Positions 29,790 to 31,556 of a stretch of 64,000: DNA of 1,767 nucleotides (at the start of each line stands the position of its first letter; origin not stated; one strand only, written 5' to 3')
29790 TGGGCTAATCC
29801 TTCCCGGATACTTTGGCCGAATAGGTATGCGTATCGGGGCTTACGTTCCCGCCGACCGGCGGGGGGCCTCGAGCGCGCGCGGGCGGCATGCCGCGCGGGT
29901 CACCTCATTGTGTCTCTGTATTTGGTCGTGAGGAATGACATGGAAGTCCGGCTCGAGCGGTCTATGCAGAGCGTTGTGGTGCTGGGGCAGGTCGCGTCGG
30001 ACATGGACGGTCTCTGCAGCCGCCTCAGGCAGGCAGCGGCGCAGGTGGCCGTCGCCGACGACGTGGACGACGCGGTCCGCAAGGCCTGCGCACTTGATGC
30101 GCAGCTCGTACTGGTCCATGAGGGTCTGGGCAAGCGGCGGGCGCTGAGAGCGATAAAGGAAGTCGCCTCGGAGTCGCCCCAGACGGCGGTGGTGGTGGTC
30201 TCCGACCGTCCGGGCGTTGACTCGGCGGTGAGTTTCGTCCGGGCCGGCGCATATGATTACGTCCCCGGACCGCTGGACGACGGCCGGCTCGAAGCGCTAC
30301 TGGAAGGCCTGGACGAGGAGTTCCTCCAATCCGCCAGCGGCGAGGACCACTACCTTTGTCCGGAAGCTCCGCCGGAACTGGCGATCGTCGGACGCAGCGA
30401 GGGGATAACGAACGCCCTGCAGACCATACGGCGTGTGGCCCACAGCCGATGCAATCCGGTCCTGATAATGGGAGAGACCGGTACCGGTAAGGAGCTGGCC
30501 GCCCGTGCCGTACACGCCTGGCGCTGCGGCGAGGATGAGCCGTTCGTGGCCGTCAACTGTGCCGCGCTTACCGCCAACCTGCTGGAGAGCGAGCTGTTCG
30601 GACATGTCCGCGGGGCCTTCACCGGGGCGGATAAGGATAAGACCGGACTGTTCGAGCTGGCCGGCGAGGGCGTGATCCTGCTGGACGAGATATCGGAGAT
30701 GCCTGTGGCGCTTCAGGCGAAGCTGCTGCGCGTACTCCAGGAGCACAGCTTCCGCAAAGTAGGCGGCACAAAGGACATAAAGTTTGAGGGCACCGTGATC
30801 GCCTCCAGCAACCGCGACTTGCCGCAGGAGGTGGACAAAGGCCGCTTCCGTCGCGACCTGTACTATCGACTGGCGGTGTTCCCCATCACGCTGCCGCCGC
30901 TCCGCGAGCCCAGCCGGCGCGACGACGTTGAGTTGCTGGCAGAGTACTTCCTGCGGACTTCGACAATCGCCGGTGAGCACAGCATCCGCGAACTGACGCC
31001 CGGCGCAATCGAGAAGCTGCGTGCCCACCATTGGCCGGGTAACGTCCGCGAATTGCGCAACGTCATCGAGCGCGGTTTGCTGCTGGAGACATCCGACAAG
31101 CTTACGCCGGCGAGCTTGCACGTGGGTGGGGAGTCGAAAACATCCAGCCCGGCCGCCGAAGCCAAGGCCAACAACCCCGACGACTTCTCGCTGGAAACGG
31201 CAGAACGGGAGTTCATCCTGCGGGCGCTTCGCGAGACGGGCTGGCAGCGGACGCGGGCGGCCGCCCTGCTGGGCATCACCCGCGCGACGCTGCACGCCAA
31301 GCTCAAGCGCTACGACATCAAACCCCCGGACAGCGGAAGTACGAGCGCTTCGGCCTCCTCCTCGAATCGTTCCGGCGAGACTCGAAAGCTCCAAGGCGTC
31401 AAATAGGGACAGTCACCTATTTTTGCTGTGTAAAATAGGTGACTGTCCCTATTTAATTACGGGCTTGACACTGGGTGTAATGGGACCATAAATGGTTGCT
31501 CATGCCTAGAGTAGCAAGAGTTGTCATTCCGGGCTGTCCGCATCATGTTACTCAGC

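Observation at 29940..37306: Two sigma-54 activators that both carry dead receiver domains, with no histidine kinase in the cluster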

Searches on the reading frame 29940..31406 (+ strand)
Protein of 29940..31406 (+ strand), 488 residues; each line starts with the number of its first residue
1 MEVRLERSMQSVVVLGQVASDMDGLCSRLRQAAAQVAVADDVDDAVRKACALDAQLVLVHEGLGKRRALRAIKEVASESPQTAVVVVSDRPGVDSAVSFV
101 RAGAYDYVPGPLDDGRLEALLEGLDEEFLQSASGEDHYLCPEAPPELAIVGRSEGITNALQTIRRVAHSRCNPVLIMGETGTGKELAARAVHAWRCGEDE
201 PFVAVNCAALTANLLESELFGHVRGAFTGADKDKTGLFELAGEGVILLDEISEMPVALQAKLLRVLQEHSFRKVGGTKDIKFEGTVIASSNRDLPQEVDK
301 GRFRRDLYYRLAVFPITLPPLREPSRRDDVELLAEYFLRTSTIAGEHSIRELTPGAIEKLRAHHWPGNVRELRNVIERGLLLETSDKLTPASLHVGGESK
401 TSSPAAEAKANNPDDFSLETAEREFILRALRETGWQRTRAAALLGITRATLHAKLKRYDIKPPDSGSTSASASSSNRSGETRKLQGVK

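Call 4: search_protein_families(library=pfam, proteins=[window:29940-31406:+], max_evalue=0.01)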
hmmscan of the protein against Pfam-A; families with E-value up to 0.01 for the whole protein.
window:29940-31406:+ (488 aa): 14 families
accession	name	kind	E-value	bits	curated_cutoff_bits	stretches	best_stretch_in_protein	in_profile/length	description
PF00158.32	Sigma54_activat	-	1.7e-63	213.8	20.2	1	149-316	1-167/168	Sigma-54 interaction domain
PF25601.1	AAA_lid_14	-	1.5e-19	70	27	1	325-403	2-80/87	AAA+ ATPase lid domain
PF14532.12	Sigma54_activ_2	-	6.2e-19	69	25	1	150-321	1-138/138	Sigma-54 interaction domain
PF02954.25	HTH_8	-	4.9e-13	49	22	1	417-458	1-42/42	Bacterial regulatory protein, Fis family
PF00072.30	Response_reg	-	2.8e-08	34.3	30.2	1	26-121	15-110/111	Response regulator receiver domain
PF00004.35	AAA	-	4.4e-07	30.8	21.2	1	174-306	1-126/131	ATPase family associated with various cellular activities (AAA)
PF07728.20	AAA_5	-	8.2e-07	29.5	22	1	173-292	1-123/139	AAA domain (dynein-related subfamily)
PF13191.12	AAA_16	-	2.2e-05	25.5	32.6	1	149-268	2-122/167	AAA ATPase domain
PF07724.20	AAA_2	-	9.3e-05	23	27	1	174-300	6-133/166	AAA domain (Cdc48 subfamily)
PF18024.7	HTH_50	-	0.00013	22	27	1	419-460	9-49/50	Helix-turn-helix domain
PF13401.12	AAA_22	-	0.0012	19.6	27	0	169-222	3-53/130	AAA domain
PF13384.12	HTH_23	-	0.0036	17.5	24.6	0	426-458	10-41/50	Homeodomain-like domain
PF00308.24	Bac_DnaA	-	0.0051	17.4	23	0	157-191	20-54/162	Bacterial DnaA ATPAse domain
PF13245.12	AAA_19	-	0.0086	16.7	25.1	0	172-269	12-117/134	AAA domain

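Call 5: search_protein_families(library=ncbifam, proteins=[window:29940-31406:+], max_evalue=0.01)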
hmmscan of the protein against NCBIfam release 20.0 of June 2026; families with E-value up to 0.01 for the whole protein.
window:29940-31406:+ (488 aa): 33 families (the best 25 are shown)
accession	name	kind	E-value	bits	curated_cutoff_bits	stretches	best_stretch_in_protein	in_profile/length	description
NF008469.0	PRK11361.1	equivalog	5e-96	322.2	714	1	29-464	24-460/461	acetoacetate metabolism transcriptional regulator AtoC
TIGR02915.1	PEP_resp_reg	equivalog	2.7e-95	319.9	502.6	1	25-461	10-445/445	PEP-CTERM-box response regulator transcription factor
TIGR01817.1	nifA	equivalog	6.9e-94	315.5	528.85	2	148-408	197-453/534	nif-specific transcriptional activator NifA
TIGR01818.1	ntrC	equivalog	3.8e-93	312.8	558.6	1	28-416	17-399/463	nitrogen regulation protein NR(I)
NF041552.1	TF_PrdR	equivalog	3.9e-91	306.1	795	1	148-459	268-577/577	sigma-54 dependent transcriptional regulator PrdR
NF003451.0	PRK05022.1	equivalog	3.9e-90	303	476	1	145-461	188-511/512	nitric oxide reductase transcriptional regulator NorR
NF050807.1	TransRegFlbDCaul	equivalog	2e-89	300.6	750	1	13-459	4-439/454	sigma-54-dependent transcriptional regulator FlbD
NF038308.1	RNA_repair_RtcR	equivalog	4.5e-89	299.7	650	1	148-459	181-517/530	RNA repair transcriptional activator RtcR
NF007689.0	PRK10365.1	equivalog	1.1e-86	291.3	760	1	19-457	15-441/441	sigma-54-dependent response regulator transcription factor ZraR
NF051870.1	NAssimRespRegNtrX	equivalog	1.2e-85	288.1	600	1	29-457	21-449/452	nitrogen assimilation response regulator NtrX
NF041946.1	LuxO_transreg_Vib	equivalog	4.5e-80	269.7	800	1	33-458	20-460/463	quorum-sensing sigma-54 dependent transcriptional regulator LuxO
TIGR02329.1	propionate_PrpR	equivalog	1.8e-78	264.5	499.2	1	148-456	213-525/526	propionate catabolism operon regulatory protein PrpR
NF011958.0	PRK15429.1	equivalog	7.1e-78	262.9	830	1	149-461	381-687/692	formate hydrogenlyase transcriptional activator FlhA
NF011953.0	PRK15424.1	equivalog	1.9e-76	257.8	703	1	148-457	220-533/538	propionate catabolism operon regulatory protein PrpR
TIGR02974.1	phageshock_pspF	equivalog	3.9e-76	256.4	443.55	1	149-383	1-233/336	phage shock protein operon transcriptional activator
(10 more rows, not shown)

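Call 17: find_homologous_proteins(query=window:29940-31406:+, max_evalue=1e-20)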
Query window:29940-31406:+ (488 aa): 8000 proteins with E <= 1e-20 among 8000 candidates; the best 120 are listed.
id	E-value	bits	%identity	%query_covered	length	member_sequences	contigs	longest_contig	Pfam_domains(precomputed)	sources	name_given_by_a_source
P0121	0.0e+0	1070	100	100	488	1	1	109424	PF00158.33,PF25601.2,PF02954.26,PF00004.36,PF14532.13,PF07728.21,PF00072.31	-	-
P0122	4.3e-276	934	87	99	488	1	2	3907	PF00158.33,PF25601.2,PF02954.26,PF00004.36,PF14532.13,PF07728.21,PF00072.31,PF13191.13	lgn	-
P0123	2.6e-241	819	77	95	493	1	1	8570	PF00158.33,PF25601.2,PF02954.26,PF14532.13,PF07728.21,PF00072.31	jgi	jgi:two-component system response regulator HydG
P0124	8.9e-234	794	75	99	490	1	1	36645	PF00158.33,PF25601.2,PF02954.26,PF14532.13,PF07728.21,PF00072.31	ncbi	-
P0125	8.1e-184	630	91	65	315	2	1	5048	PF00158.33,PF25601.2,PF02954.26,PF00004.36,PF14532.13,PF07728.21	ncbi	ncbi:MAG: sigma-54 interaction domain-containing protein, partial [Planctomycetota bacterium]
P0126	9.4e-172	590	61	95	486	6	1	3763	PF00158.33,PF25601.2,PF02954.26,PF14532.13,PF07728.21,PF00072.31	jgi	-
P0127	1.8e-170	586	62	93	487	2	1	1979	PF00158.33,PF25601.2,PF02954.26,PF14532.13,PF07728.21,PF00072.31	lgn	-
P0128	1.6e-168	579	62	91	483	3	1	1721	PF00158.33,PF25601.2,PF02954.26,PF14532.13,PF07728.21,PF00072.31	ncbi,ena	-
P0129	2.3e-167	575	61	91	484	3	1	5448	PF00158.33,PF25601.2,PF02954.26,PF14532.13,PF07728.21,PF00072.31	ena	-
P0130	1.2e-165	570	57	98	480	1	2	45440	PF00158.33,PF25601.2,PF02954.26,PF14532.13,PF07728.21,PF00072.31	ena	-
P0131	1.5e-165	570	63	89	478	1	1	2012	PF00158.33,PF07724.21,PF25601.2,PF02954.26,PF14532.13,PF07728.21,PF00072.31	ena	-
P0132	3.2e-165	568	59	98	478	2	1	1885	PF00158.33,PF07724.21,PF25601.2,PF02954.26,PF14532.13,PF07728.21,PF00072.31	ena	-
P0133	3.4e-165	568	59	94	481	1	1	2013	PF00158.33,PF25601.2,PF02954.26,PF14532.13,PF07728.21,PF00072.31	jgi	jgi:two-component system response regulator HydG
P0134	5.1e-165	568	58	95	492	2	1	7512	PF00158.33,PF25601.2,PF02954.26,PF14532.13,PF07728.21,PF00072.31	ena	-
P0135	2.2e-164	566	58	95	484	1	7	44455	PF20030.6,PF00158.33,PF25601.2,PF02954.26,PF14532.13,PF07728.21,PF00072.31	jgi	-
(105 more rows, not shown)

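Call 77: search_solved_structures(query=window:29940-31406:+, max_evalue=1e-40, show_alignments=0)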
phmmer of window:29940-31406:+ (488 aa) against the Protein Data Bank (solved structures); distinct sequences matched with E-value up to 1e-40: 34.
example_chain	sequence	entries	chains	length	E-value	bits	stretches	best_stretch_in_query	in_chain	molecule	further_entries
1ojl_A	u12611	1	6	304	1.6e-70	241.3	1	149-457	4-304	TRANSCRIPTIONAL REGULATORY PROTEIN ZRAR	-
9qq6_C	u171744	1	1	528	7.9e-70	239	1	148-455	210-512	Nif-specific regulatory protein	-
4l4u_A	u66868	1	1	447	1.4e-68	234.9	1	62-460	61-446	Transcriptional regulator (NtrC family)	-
3dzd_A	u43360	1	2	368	5.2e-67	229.7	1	67-385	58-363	Transcriptional regulator (NtrC family)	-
1ny5_A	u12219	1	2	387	1.6e-63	218.2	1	63-383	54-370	transcriptional regulator (NtrC family)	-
26jl_A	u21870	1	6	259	4.7e-63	216.7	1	148-383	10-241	Flagellar regulatory protein A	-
5ep0_A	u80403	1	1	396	8.8e-63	215.8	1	53-388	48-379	Putative repressor protein luxO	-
5m7n_A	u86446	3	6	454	1e-62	215.6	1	36-457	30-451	Nitrogen assimilation regulatory protein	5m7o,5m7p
8p53_C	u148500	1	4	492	2.3e-60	207.8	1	148-382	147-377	Transcriptional regulator FleQ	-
6jdi_A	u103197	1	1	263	1.4e-59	205.2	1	148-382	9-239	Nitrogen assimilation regulatory protein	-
5exx_A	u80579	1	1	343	3.2e-59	204.1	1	148-382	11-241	Transcriptional regulator FleQ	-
4qhs_A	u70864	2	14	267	3.6e-59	203.9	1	163-386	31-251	Flagellar regulatory protein C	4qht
6iy8_A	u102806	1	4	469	4.4e-59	203.6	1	155-384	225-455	Positive regulator CapR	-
5exp_A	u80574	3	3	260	5.6e-59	203.3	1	148-381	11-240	Transcriptional regulator FleQ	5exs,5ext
7ejw_C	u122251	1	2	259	6.9e-59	203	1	148-381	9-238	Transcriptional regulator FleQ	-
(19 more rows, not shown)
